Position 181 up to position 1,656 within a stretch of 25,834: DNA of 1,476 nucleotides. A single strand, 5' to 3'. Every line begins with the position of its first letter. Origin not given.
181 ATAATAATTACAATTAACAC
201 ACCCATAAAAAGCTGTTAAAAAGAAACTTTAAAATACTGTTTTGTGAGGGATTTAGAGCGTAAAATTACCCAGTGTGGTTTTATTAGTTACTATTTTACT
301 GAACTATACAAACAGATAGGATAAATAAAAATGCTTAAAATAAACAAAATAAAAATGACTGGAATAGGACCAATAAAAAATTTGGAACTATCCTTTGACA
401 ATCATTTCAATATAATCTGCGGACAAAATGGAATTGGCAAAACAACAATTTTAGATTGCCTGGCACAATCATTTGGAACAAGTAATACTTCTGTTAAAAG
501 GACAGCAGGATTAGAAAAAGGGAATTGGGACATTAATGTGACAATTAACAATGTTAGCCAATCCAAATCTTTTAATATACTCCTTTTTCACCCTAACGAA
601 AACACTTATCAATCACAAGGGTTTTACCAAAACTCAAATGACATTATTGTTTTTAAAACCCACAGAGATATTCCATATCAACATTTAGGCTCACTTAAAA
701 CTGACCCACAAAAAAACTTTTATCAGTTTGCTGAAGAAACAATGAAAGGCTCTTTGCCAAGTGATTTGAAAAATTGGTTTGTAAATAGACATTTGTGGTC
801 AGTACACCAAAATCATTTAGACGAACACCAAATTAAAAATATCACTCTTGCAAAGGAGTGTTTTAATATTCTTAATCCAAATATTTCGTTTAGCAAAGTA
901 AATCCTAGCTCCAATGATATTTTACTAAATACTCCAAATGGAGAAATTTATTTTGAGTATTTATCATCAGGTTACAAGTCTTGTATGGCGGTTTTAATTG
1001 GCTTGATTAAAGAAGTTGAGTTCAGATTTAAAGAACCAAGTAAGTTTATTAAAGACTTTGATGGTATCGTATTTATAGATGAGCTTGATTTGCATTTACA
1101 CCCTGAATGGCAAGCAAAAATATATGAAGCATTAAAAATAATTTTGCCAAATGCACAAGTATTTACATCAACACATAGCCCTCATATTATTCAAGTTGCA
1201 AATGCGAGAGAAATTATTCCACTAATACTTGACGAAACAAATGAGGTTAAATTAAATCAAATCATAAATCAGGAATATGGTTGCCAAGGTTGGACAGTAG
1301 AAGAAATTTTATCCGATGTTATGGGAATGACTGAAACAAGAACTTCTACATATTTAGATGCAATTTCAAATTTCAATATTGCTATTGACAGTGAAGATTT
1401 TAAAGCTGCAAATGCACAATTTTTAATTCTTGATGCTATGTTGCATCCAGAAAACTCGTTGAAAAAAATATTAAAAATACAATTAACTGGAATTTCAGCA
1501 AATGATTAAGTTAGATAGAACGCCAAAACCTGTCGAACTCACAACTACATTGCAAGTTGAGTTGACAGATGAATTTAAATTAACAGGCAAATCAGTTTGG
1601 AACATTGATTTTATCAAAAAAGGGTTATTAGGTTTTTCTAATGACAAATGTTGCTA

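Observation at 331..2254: Septu-like two-gene defence module (AAA_15/21 ATPase plus HNH nuclease) in a very AT-rich islet next to argJ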

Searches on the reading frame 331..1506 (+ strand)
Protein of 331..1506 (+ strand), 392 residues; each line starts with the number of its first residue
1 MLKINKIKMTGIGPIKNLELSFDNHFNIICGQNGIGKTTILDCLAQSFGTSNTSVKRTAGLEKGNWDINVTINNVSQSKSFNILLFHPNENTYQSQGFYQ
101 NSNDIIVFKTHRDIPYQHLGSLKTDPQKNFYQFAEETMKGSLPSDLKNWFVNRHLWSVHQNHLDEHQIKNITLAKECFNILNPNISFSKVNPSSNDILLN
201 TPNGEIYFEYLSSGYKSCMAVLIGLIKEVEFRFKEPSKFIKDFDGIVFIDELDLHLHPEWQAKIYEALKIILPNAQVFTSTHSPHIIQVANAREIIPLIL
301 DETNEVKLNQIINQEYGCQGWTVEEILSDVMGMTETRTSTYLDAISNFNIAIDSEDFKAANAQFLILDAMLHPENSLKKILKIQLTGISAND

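Call 3: search_protein_families(library=pfam, proteins=[window:331-1506:+], max_evalue=1)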
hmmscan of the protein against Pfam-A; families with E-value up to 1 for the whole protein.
window:331-1506:+ (392 aa): 16 families
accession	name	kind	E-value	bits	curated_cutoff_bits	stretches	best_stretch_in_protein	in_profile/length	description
PF13175.12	AAA_15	-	9.8e-22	78.5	32.1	2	168-287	258-374/374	AAA ATPase domain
PF13304.12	AAA_21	-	5e-20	73.2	27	1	26-287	1-303/304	AAA domain, putative AbiEii toxin, Type IV TA system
PF13476.12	AAA_23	-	3e-12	48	27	1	6-109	1-107/201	AAA domain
PF02463.25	SMC_N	-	4.6e-09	36.5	40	2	5-56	3-57/220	RecF/RecN/SMC N terminal domain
PF13514.12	AAA_27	-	0.0012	18.9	22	1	3-46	2-48/206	AAA domain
PF13555.12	AAA_29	-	0.0017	18.5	27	1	21-45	18-43/61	P-loop containing region of AAA domain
PF20720.3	nSTAND3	-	0.002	18.2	27.2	1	23-49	16-42/155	Novel STAND NTPase 3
PF03193.22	RsgA_GTPase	-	0.0021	18.4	30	1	14-55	96-137/174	RsgA GTPase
PF00004.35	AAA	-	0.0022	18.9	21.2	1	29-74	3-52/131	ATPase family associated with various cellular activities (AAA)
PF08477.19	Roc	-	0.012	16.3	27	1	28-109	3-86/119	Ras of Complex, Roc, domain of DAPkinase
PF00005.33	ABC_tran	-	0.017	16.2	25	1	28-55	15-42/137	ABC transporter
PF13401.12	AAA_22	-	0.027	15.2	27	1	26-50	7-31/130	AAA domain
PF13238.12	AAA_18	-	0.069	14.1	29.4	1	28-117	2-86/128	AAA domain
PF00485.24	PRK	-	0.15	12.3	22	0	29-92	4-70/196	Phosphoribulokinase / Uridine kinase family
PF23507.1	YqiM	-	0.17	12.5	27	1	93-107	4-18/27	YqiM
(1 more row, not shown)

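Call 4: search_protein_families(library=padloc, proteins=[window:331-1506:+], max_evalue=1)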
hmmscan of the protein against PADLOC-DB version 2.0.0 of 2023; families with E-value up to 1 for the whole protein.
window:331-1506:+ (392 aa): 139 families (the best 25 are shown)
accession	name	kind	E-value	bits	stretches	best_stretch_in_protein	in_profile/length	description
PDLC00305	PtuA1|PtuA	-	7e-159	527.3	1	2-389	1-390/392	AAA ATPase domain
PDLC00279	PtuA1|PtuA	-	9.7e-55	184.4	1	4-391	6-413/416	AAA ATPase domain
PDLC00271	PtuA1|PtuA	-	7.6e-48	162.1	2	105-374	139-400/421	AAA ATPase domain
PDLC00304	PtuA1|PtuA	-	2.4e-41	140.3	2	174-385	213-428/444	AAA ATPase domain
PDLC00278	PtuA1|PtuA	-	5.2e-41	139.3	2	144-373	182-413/436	AAA ATPase domain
PDLC00298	PtuA1|PtuA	-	1.1e-38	131.4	2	146-379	182-408/423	AAA ATPase domain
PDLC02913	ATPase_I-A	-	2.8e-37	127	2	161-370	284-485/508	-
PDLC00267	PtuA1|PtuA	-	7.3e-36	122.2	2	205-341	248-375/438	AAA ATPase domain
PDLC00299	PtuA1|PtuA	-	4.1e-35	119.7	2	182-367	315-499/535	AAA ATPase domain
PDLC00277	PtuA1|PtuA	-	5.8e-34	116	2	144-365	179-396/423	AAA ATPase domain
PDLC00295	PtuA1|PtuA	-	1.7e-31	107.8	2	144-332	194-377/451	AAA ATPase domain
PDLC00310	PtuA1|PtuA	-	3.4e-30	103.5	2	146-367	186-411/443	AAA ATPase domain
PDLC00292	PtuA1|PtuA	-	4.4e-30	102.7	1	3-336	308-629/726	AAA ATPase domain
PDLC00289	PtuA1|PtuA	-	2.4e-29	100.6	1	2-361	1-365/404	AAA ATPase domain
PDLC00284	PtuA1|PtuA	-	5.4e-29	99.4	2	197-374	346-521/545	AAA ATPase domain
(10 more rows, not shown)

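Call 5: search_protein_families(library=ncbifam, proteins=[window:331-1506:+], max_evalue=1)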
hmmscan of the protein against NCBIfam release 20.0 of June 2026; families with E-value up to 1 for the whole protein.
window:331-1506:+ (392 aa): 29 families (the best 25 are shown)
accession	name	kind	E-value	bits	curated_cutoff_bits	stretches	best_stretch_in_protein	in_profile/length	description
NF041760.1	PtuA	equivalog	2.6e-35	122.4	500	2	158-384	291-515/524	retron Ec78 anti-phage system effector ATPase PtuA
NF047739.1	antiphage_MADS3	equivalog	7.2e-09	35.3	420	2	239-306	332-398/427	methylation-associated defense system AAA family ATPase MAD3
TIGR00611.2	recf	equivalog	1.7e-07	30.7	172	1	4-79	1-77/339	DNA replication/repair protein RecF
TIGR04435.1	restrict_AAA_1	hypoth_equivalog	1.7e-06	27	300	2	242-353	417-534/568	restriction system-associated AAA family ATPase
NF038234.1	retron_eff_Eco8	equivalog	2.5e-06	26.4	250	2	3-73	2-71/679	retron Eco8 family effector endonuclease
NF002244.0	PRK01156.1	equivalog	1.5e-05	23.3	847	1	4-84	3-83/895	DNA double-strand break repair ATPase Rad50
TIGR00634.1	recN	equivalog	5.3e-05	22.4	407.85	1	5-51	3-49/563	DNA repair protein RecN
NF045780.1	TrlF_fam_ATP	equivalog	0.00028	19.8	350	1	7-103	293-407/944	TrlF family AAA-like ATPase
NF003034.1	PRK03918.1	equivalog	0.00036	18.6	700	1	3-54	2-53/878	DNA double-strand break repair ATPase Rad50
NF000355.4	ribo_prot_ABC_F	equivalog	0.00092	18.2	380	1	27-62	30-66/499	ribosomal protection-like ABC-F family protein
TIGR02857.1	CydD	equivalog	0.002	17.1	435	1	17-56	340-380/529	thiol reductant ABC exporter subunit CydD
NF041034.1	Rad50_Sulf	equivalog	0.002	16.1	1000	1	3-83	2-82/872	DNA double-strand break repair ATPase Rad50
NF045487.1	ASRP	equivalog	0.0023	16.6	300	1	12-58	2-48/593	archaea-specific SMC-related protein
TIGR00618.1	sbcc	subfamily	0.0035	15.3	478.5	1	3-44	2-47/1043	exonuclease subunit SbcC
TIGR03411.1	urea_trans_UrtD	equivalog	0.004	16.8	304.1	1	7-46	10-50/242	urea ABC transporter ATP-binding protein UrtD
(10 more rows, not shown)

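Call 10: find_encoding_contigs(protein=window:331-1506:+, flank=10000, max_places=6)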
Protein window:331-1506:+ (392 aa): 2 contigs read that carry it; 2 places shown.
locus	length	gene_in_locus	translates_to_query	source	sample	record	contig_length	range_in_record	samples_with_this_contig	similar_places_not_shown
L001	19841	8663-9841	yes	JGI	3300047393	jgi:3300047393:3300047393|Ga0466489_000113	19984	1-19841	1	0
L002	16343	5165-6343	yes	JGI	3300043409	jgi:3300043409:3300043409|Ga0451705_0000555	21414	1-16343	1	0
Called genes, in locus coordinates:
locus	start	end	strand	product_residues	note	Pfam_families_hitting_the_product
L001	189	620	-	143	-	-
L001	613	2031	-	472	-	-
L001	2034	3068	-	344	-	PF07728:AAA_5 (faint)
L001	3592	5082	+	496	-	PF00478:IMPDH, PF03060:NMO (faint), PF00571:CBS, PF01070:FMN_dh, PF01645:Glu_synthase (weak)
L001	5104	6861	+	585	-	PF01368:DHH, PF02272:DHHA1, PF17768:RecJ_OB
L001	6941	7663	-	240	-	PF01292:Ni_hydr_CYTB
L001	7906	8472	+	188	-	-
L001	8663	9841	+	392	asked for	PF02463:SMC_N (faint), PF13175:AAA_15, PF13476:AAA_23, PF13304:AAA_21, PF13175:AAA_15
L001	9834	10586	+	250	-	-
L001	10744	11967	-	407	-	PF01960:ArgJ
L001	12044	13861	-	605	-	PF00664:ABC_membrane, PF00005:ABC_tran, PF02463:SMC_N (weak)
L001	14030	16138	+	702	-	PF00378:ECH_1, PF16113:ECH_2, PF02737:3HCDH_N, PF00725:3HCDH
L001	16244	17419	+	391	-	PF00108:Thiolase_N, PF02803:Thiolase_C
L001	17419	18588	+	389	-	PF22660:RS_preATP-grasp-like, PF02222:ATP-grasp, PF02786:CPSase_L_D2 (weak), PF17769:PurK_C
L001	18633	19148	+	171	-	PF00383:dCMP_cyt_deam_1, PF14437:MafB19-deam, PF14439:Bd3614-deam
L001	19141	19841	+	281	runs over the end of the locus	?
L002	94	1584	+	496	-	PF00478:IMPDH, PF00571:CBS, PF03060:NMO (weak), PF01070:FMN_dh, PF01645:Glu_synthase (weak)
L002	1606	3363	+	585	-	PF01368:DHH, PF02272:DHHA1, PF17768:RecJ_OB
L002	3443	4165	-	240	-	PF01292:Ni_hydr_CYTB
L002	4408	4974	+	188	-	-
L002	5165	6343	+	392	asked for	PF02463:SMC_N (faint), PF13175:AAA_15, PF13476:AAA_23, PF13304:AAA_21, PF13175:AAA_15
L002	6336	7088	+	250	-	-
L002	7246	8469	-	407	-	PF01960:ArgJ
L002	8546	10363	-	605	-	PF00664:ABC_membrane, PF00005:ABC_tran, PF02463:SMC_N (weak)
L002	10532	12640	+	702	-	PF00378:ECH_1, PF16113:ECH_2, PF02737:3HCDH_N, PF00725:3HCDH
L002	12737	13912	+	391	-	PF00108:Thiolase_N, PF02803:Thiolase_C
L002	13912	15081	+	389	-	PF22660:RS_preATP-grasp-like, PF02222:ATP-grasp, PF02786:CPSase_L_D2 (weak), PF17769:PurK_C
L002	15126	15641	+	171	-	PF00383:dCMP_cyt_deam_1, PF14437:MafB19-deam, PF14439:Bd3614-deam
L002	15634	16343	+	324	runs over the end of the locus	PF02016:Peptidase_S66, PF17676:Peptidase_S66C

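Call 11: search_solved_structures(query=window:331-1506:+, max_evalue=0.01, show_alignments=2)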
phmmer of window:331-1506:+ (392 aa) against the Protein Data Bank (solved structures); distinct sequences matched with E-value up to 0.01: 15.
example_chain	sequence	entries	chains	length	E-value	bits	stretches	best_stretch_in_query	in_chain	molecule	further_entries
9n69_A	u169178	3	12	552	1.1e-18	71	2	189-321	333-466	AAA family ATPase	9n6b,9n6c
22bu_B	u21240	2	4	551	6.7e-18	68.3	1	175-362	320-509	AAA family ATPase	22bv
8ee4_A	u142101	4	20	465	1e-17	67.7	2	197-333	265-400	PtuA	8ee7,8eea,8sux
22et_E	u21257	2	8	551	8.1e-17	64.7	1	175-362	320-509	PtuA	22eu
9e8z_C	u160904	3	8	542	1.9e-14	56.9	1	175-328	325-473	Retron Ec83 probable ATPase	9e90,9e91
9vh1_D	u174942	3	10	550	5.9e-14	55.3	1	183-298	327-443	Retron Ec78 probable ATPase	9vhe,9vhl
9vkz_A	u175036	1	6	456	9.2e-14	54.7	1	183-293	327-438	Retron Ec78 probable ATPase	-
9o4a_A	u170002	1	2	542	1.6e-12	50.6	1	175-328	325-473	Retron Ec83 probable ATPase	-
9kjx_B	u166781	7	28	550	3.1e-12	49.7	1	183-297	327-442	AAA family ATPase | Retron I-A effector PtuA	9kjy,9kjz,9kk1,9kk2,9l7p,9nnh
9nnk_C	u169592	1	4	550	7.8e-12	48.4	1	183-297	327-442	Retreon I-A effector PtuA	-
9nnb_C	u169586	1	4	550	7.9e-12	48.3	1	183-297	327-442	Retron I-A effector PtuA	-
9u9y_A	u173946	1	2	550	2e-11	47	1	183-297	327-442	AAA family ATPase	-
8ux9_B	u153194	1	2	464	5.6e-07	32.4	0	243-287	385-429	AriA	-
8v45_A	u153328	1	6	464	5.7e-07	32.4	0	243-287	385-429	AriA antitoxin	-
8v46_A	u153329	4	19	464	1.5e-06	31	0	243-287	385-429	AriA antitoxin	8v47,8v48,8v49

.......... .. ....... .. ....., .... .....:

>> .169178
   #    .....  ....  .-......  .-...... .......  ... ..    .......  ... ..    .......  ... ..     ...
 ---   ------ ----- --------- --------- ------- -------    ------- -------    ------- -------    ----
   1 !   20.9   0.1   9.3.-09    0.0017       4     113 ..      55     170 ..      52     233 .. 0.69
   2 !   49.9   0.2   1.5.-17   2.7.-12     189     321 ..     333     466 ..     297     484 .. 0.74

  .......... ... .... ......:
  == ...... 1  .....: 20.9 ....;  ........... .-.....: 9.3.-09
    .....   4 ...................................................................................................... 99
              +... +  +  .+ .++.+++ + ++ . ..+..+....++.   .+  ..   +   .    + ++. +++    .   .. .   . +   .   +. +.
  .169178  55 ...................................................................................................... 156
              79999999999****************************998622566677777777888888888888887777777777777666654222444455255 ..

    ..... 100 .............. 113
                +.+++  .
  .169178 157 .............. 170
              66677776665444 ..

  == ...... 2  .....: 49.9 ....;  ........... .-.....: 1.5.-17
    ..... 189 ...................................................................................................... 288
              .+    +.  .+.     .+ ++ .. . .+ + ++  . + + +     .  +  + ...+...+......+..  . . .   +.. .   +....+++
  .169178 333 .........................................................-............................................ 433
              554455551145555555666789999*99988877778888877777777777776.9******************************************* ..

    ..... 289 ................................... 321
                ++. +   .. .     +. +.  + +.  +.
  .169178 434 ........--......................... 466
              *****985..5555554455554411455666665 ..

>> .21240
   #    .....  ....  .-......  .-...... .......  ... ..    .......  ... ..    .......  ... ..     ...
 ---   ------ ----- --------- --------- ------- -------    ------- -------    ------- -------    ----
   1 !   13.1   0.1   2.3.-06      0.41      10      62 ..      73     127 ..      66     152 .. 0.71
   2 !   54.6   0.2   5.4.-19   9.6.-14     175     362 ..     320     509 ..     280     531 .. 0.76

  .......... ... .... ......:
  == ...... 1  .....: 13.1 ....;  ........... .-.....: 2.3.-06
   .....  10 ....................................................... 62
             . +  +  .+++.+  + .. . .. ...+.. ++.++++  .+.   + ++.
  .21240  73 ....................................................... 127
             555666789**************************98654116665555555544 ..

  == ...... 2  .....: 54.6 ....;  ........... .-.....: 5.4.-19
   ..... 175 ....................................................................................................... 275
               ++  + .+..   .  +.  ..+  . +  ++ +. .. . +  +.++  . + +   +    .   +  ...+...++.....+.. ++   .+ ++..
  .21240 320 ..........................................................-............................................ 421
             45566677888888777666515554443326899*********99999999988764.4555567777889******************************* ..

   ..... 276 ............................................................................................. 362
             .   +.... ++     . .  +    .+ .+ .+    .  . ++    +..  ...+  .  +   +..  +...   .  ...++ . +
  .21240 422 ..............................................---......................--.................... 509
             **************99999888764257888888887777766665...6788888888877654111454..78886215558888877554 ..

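Call 14: find_homologous_proteins(query=window:331-1506:+, max_evalue=1e-10)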
Query window:331-1506:+ (392 aa): 1869 proteins with E <= 1e-10 among 4743 candidates; the best 120 are listed.
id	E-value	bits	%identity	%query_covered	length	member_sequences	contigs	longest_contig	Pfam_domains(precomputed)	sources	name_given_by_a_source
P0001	1.7e-262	888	100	100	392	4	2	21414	PF13175.13,PF13476.13,PF02463.26,PF13304.13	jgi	jgi:predicted ATP-binding protein involved in virulence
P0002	2.4e-241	819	90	100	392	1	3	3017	PF13175.13,PF13476.13,PF02463.26,PF13304.13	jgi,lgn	jgi:predicted ATP-binding protein involved in virulence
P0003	9.8e-239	810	90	100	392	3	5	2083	PF13175.13,PF13476.13,PF02463.26,PF13304.13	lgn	-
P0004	1.6e-237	806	89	100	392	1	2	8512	PF13175.13,PF13476.13,PF02463.26,PF13304.13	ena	-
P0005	2.2e-237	806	89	100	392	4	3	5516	PF13175.13,PF13476.13,PF02463.26,PF13304.13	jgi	jgi:predicted ATP-binding protein involved in virulence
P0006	2.7e-237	805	90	100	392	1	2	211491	PF13514.13,PF13175.13,PF13476.13,PF02463.26,PF13304.13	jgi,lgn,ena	jgi:predicted ATP-binding protein involved in virulence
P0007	4.0e-237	805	89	100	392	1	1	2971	PF13175.13,PF13476.13,PF02463.26,PF13304.13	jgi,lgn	jgi:predicted ATPase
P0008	2.2e-232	789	87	100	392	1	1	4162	PF13175.13,PF13476.13,PF02463.26,PF13304.13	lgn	-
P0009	2.3e-232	789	86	100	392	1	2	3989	PF13175.13,PF13476.13,PF02463.26,PF13304.13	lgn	-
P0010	4.4e-232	788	87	100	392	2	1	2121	PF13175.13,PF13476.13,PF02463.26,PF13304.13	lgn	-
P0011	4.5e-232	788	87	100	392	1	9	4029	PF13175.13,PF13476.13,PF02463.26,PF13304.13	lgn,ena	-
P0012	1.3e-231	787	87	100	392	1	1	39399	PF13175.13,PF13476.13,PF02463.26,PF13304.13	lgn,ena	-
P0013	2.2e-231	786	87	100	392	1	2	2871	PF13175.13,PF13476.13,PF02463.26,PF13304.13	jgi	jgi:predicted ATP-binding protein involved in virulence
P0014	3.9e-231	785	87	100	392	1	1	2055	PF13175.13,PF13476.13,PF02463.26,PF13304.13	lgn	-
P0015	4.5e-231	785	87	100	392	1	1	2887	PF13175.13,PF13476.13,PF02463.26,PF13304.13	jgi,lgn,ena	-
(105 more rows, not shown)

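Call 16: find_related_loci(query=window:331-1506:+, collection=genome_contigs, flank=6000)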
Query window:331-1506:+ (392 aa) in genome_contigs; peptide patterns used: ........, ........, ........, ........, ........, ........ (x = any residue, [..] = any of these).
105 stretches matched a pattern; 12 encode a relative of the query (tblastn E <= 1e-3); 12 distinct loci.
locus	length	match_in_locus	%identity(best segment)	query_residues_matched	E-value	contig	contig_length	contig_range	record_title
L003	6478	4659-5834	87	1-392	0e+0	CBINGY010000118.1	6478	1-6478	MAG TPA_asm: uncultured Cytophagaceae bacterium isolate SRR16817057_concoct_36 genome assembly, contig: ERZ27394128.3223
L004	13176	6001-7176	86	1-392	0e+0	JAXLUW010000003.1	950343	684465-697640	MAG: Cytophagales bacterium isolate STL-BAC40 C1.163.fa-3, whole genome shotgun sequence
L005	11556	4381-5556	83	1-392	0e+0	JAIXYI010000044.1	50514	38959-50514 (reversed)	MAG: Flavobacteriaceae bacterium isolate D8_MAG_00002 pond_D8_MAG_00002_000000000086, whole genome shotgun sequence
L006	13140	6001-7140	87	13-392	0e+0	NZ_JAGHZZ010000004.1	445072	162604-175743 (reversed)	MAG: Sporocytophaga sp. isolate BIN9 scaffold4_cov0, whole genome shotgun sequence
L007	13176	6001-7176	82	1-392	0e+0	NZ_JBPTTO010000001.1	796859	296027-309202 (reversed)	Flavobacterium sp. RSSB_23 contig_1, whole genome shotgun sequence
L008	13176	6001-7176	81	1-392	0e+0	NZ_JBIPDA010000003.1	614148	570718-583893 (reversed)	Flavobacterium sp. FlaQc-57 contig00003, whole genome shotgun sequence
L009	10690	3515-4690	80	1-392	0e+0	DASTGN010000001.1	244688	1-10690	MAG TPA_asm: Bacteroidales bacterium isolate SMAG_U31 k141_869490, whole genome shotgun sequence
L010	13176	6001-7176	88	1-392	0e+0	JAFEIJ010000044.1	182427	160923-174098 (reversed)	MAG: Chitinophagaceae bacterium isolate CHPMRC01 NODE_12_length_182427_cov_25.957822, whole genome shotgun sequence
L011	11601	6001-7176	77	1-392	0e+0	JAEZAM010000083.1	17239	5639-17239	MAG: Bacteroidetes bacterium isolate OH_CBrB_150 k127_4156922, whole genome shotgun sequence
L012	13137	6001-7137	77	14-392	0e+0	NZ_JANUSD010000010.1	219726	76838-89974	Emticicia fluvialis strain BHSR1 contig10, whole genome shotgun sequence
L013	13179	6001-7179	71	1-392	0e+0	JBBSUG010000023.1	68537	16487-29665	MAG: Pyrinomonadales bacterium isolate SVL2_sbin.4 SVL2_sbin.4_k141_1274995_length_68537_cov_22.0019, whole genome shotg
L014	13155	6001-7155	42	2-388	1e-92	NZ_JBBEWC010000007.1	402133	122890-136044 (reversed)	Emticicia soli strain ZZ-4 Scaffold6_1, whole genome shotgun sequence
